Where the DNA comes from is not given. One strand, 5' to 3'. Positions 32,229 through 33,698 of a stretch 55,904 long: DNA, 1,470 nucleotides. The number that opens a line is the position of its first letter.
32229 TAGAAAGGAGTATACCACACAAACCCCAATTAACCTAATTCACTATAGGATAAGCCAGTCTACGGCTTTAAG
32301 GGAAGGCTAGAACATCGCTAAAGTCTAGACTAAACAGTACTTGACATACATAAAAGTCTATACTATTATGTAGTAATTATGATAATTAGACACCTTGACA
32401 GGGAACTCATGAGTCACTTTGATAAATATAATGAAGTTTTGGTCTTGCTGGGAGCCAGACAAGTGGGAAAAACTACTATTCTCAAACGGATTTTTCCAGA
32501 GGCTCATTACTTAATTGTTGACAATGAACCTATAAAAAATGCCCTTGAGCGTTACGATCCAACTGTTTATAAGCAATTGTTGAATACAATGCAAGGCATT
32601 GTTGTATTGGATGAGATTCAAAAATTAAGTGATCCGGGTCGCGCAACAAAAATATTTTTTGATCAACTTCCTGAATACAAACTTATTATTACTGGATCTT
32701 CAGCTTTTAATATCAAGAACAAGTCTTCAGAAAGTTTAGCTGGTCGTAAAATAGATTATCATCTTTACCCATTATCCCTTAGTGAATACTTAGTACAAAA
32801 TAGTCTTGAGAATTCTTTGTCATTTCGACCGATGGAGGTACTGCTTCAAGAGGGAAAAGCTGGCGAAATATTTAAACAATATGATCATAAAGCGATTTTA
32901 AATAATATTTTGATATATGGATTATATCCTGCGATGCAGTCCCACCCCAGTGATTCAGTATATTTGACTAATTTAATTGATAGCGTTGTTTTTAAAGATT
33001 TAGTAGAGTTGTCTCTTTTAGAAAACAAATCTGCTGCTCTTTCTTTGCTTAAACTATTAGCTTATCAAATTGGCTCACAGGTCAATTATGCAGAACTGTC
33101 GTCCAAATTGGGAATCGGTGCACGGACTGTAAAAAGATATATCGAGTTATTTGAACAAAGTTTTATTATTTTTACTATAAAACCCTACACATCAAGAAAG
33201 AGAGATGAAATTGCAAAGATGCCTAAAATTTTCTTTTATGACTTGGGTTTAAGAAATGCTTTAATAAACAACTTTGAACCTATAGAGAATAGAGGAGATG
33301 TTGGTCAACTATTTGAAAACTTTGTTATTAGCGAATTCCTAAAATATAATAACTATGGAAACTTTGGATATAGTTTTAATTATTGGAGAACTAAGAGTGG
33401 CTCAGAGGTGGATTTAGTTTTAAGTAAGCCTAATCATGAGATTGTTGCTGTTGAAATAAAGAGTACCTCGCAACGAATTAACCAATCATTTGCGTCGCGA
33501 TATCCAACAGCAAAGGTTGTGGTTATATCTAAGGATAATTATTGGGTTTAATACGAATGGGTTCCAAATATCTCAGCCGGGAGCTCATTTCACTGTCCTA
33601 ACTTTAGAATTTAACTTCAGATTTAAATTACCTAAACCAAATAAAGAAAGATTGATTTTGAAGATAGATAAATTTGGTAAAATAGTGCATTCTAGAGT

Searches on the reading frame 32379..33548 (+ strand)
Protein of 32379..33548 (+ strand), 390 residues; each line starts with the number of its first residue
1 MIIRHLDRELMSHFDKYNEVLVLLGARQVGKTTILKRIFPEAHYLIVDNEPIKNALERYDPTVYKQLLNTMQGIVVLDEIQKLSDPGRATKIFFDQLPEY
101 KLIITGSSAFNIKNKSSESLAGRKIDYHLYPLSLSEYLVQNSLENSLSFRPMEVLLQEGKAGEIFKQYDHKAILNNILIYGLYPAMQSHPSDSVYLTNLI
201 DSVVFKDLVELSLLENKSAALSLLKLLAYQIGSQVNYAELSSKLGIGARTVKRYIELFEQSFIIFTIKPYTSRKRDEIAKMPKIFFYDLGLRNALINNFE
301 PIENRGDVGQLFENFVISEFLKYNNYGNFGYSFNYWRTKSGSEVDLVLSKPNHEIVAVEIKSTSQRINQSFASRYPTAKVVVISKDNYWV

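Call 5: search_protein_families(library=pfam, proteins=[window:32379-33548:+], max_evalue=0.01)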
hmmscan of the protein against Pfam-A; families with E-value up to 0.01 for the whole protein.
window:32379-33548:+ (390 aa): 4 families
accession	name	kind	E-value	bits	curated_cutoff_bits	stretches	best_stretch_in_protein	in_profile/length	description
PF13635.12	DUF4143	-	5.7e-40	137.1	28.1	1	206-362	2-159/160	Domain of unknown function (DUF4143)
PF13173.12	AAA_14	-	2.2e-28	99.3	27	1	18-138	2-129/129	AAA domain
PF00503.26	G-alpha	-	0.00051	19.7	48.8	1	5-76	6-74/333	G-protein alpha subunit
PF13401.12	AAA_22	-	0.0067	17.2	27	0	18-41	5-28/130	AAA domain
